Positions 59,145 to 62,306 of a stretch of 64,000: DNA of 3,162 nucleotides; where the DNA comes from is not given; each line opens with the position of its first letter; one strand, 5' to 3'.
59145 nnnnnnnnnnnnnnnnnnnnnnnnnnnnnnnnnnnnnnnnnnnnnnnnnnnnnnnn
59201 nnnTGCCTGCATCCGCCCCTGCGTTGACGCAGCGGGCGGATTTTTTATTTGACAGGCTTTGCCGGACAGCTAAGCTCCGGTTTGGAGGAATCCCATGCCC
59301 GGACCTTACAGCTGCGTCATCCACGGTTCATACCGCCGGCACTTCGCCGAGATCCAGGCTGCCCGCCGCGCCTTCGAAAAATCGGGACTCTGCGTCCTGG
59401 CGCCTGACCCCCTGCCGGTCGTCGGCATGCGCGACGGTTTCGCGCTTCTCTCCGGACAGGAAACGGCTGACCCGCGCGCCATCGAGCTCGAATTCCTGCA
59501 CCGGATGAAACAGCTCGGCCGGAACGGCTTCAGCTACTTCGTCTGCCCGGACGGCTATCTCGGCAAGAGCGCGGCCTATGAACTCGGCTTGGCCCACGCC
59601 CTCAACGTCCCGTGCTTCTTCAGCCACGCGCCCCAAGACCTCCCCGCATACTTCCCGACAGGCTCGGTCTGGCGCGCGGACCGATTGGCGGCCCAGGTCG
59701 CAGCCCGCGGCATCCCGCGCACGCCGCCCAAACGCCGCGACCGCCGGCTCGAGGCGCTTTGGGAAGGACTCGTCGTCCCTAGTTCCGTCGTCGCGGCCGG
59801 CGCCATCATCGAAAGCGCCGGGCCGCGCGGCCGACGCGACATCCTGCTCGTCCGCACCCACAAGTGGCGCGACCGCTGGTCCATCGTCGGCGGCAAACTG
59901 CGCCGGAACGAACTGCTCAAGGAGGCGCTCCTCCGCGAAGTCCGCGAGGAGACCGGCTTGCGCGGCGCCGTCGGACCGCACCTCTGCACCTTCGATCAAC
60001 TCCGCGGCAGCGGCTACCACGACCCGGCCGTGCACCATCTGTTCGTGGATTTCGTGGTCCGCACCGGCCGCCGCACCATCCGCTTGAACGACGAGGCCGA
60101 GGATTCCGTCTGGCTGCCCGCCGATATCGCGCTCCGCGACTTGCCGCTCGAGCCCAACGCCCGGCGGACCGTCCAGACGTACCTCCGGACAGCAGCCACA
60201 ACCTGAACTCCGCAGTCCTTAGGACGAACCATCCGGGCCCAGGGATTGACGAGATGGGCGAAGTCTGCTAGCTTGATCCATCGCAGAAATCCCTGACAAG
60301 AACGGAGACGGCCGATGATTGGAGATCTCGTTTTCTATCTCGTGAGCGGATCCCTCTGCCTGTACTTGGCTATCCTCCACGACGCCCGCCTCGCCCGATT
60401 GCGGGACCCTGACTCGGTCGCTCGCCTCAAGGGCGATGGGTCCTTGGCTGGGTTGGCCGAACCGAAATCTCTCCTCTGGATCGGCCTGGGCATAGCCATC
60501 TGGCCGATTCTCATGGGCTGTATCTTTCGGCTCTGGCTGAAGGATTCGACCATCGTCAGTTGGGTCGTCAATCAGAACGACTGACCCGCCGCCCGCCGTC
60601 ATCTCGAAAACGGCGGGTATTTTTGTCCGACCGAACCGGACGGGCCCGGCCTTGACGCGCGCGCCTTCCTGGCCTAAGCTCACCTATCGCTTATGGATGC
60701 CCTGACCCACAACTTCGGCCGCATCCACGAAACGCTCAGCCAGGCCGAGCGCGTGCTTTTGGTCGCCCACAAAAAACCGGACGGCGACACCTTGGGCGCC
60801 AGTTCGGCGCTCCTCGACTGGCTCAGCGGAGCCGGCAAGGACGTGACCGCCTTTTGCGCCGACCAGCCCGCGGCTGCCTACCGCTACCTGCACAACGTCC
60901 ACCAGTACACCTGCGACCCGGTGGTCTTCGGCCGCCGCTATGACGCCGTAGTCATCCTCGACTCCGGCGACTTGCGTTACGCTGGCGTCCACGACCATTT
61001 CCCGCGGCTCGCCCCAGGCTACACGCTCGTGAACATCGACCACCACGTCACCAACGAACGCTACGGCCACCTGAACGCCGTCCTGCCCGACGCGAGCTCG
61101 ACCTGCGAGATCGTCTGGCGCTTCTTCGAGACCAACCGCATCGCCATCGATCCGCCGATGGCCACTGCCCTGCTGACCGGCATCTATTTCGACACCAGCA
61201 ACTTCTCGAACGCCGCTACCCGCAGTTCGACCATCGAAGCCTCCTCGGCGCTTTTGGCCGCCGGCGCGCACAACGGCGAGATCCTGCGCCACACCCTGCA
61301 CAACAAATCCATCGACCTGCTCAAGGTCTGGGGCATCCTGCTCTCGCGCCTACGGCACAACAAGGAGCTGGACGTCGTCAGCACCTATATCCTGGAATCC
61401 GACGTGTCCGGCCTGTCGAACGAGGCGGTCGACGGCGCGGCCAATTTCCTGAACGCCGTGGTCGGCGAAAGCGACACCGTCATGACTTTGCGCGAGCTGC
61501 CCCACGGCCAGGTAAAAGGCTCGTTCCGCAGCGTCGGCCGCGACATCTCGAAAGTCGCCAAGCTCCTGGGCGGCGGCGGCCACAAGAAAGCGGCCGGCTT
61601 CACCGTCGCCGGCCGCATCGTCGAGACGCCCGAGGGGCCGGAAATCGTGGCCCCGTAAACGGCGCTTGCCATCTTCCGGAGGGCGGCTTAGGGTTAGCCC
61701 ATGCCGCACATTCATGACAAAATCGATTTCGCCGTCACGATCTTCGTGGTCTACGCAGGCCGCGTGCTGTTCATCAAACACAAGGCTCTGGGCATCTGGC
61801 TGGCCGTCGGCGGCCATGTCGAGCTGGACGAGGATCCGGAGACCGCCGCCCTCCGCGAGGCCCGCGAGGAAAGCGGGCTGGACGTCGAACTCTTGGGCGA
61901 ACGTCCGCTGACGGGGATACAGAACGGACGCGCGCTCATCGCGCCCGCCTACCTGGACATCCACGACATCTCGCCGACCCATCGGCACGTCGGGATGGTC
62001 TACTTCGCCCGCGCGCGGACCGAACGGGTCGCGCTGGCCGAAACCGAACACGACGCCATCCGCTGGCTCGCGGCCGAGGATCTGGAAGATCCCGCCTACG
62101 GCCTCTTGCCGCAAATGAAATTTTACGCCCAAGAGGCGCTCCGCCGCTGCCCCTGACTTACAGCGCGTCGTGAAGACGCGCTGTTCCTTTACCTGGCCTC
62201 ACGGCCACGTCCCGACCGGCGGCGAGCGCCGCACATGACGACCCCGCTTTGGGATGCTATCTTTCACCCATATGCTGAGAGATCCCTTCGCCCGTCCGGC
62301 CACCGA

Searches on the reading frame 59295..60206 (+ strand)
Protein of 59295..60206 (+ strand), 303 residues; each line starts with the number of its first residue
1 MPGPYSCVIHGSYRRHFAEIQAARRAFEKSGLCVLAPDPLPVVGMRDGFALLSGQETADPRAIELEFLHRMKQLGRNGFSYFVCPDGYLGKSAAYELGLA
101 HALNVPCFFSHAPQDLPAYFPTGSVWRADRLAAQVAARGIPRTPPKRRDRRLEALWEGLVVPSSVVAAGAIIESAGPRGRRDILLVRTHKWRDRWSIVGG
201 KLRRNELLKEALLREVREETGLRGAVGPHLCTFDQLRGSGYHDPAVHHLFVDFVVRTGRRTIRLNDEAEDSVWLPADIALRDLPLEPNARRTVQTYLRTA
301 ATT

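Call 7: search_protein_families(library=ncbifam, proteins=[window:59295-60206:+])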
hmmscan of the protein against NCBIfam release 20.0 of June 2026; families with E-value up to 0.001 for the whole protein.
window:59295-60206:+ (303 aa): 7 families
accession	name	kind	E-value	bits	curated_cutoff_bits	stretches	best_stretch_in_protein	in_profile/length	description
NF012016.0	PRK15472.1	equivalog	9.2e-07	28.7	95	1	193-293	31-135/141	nucleoside triphosphatase NudI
NF052459.1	OxoGTPPhMutT1Mycb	equivalog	2.9e-06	26.6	475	1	165-300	1-129/292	8-oxo-(d)GTP phosphatase MutT1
NF006530.0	PRK08999.1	equivalog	1.8e-05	24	245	1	182-232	19-72/315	Nudix family hydrolase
NF003790.0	PRK05379.2-2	equivalog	2.5e-05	23.5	403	1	150-227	202-276/354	bifunctional nicotinamide mononucleotide adenylyltransferase/ADP-ribose pyrophosphatase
NF007834.0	PRK10546.1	equivalog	0.00012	21.9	156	1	170-233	9-70/135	pyrimidine (deoxy)nucleoside triphosphate diphosphatase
NF003787.0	PRK05379.1-4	equivalog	0.00022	20.3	449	1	162-223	205-263/346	bifunctional nicotinamide-nucleotide adenylyltransferase/Nudix hydroxylase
NF006961.0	PRK09438.1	equivalog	0.00024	20.6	103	0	182-223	21-62/151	dihydroneopterin triphosphate diphosphatase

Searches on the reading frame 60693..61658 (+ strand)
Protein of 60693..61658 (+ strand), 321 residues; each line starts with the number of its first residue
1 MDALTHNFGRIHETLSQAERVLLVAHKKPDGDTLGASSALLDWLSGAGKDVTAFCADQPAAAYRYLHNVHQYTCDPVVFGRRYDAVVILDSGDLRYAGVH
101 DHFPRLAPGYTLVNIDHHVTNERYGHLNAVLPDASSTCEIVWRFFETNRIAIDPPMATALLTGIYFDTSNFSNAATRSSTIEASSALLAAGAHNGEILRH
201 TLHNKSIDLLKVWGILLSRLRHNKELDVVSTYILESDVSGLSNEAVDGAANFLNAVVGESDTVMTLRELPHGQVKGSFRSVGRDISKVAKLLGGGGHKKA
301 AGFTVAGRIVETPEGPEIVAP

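Call 7: search_protein_families(library=ncbifam, proteins=[window:60693-61658:+])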
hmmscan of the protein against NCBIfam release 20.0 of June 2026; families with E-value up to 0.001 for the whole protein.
window:60693-61658:+ (321 aa): 5 families
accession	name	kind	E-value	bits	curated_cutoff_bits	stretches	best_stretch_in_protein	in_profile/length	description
NF053633.1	OlncasPapPhNrnA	equivalog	5.5e-21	74.8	350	1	9-305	7-298/317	bifunctional oligoribonuclease/PAP phosphatase NrnA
NF003877.0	PRK05427.1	equivalog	1.2e-07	31.5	283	1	20-187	3-168/308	manganese-dependent inorganic pyrophosphatase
NF011110.0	PRK14538.1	equivalog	1.6e-06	26.5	707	1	112-308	472-665/838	putative bifunctional signaling protein/50S ribosomal protein L9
NF041569.1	A-tRNAntase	equivalog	6.6e-05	21.3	1440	1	128-306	110-286/880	A-adding tRNA nucleotidyltransferase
NF011442.0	PRK14869.1-4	equivalog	0.00011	20.8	400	0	135-192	353-410/543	putative manganese-dependent inorganic diphosphatase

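Call 51: find_encoding_contigs(protein=window:60693-61658:+, flank=10000, max_places=6)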
Protein window:60693-61658:+ (321 aa): no gene with exactly this product is on record in the collection.

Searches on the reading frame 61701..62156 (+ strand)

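Call 7: search_protein_families(library=ncbifam, proteins=[window:61701-62156:+])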
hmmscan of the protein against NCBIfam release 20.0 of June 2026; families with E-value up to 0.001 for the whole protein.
window:61701-62156:+ (151 aa): 8 families
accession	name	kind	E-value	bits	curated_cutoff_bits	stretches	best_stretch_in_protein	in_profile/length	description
NF006961.0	PRK09438.1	equivalog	6.7e-08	32.1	103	1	14-127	15-128/151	dihydroneopterin triphosphate diphosphatase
NF003787.0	PRK05379.1-4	equivalog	2.1e-06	27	449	1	11-124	210-320/346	bifunctional nicotinamide-nucleotide adenylyltransferase/Nudix hydroxylase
NF041652.1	Nud_hyd_Dein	equivalog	5e-06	26.8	200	1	26-65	38-77/152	Nudix hydrolase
TIGR02705.1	nudix_YtkD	equivalog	1.6e-05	24.5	154.4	1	12-63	27-77/156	RNA deprotection pyrophosphohydrolase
NF008044.0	PRK10776.1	equivalog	4.4e-05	23.4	148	1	31-63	31-63/130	8-oxo-dGTP diphosphatase MutT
NF011963.0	PRK15434.1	subfamily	0.00038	20.2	146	0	27-128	39-134/159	GDP-mannose mannosyl hydrolase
NF003788.0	PRK05379.1-5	equivalog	0.00047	19.6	354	1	14-64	218-271/351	bifunctional nicotinamide-nucleotide adenylyltransferase/Nudix hydroxylase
NF007834.0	PRK10546.1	equivalog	0.0007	19.4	156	0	29-62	28-61/135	pyrimidine (deoxy)nucleoside triphosphate diphosphatase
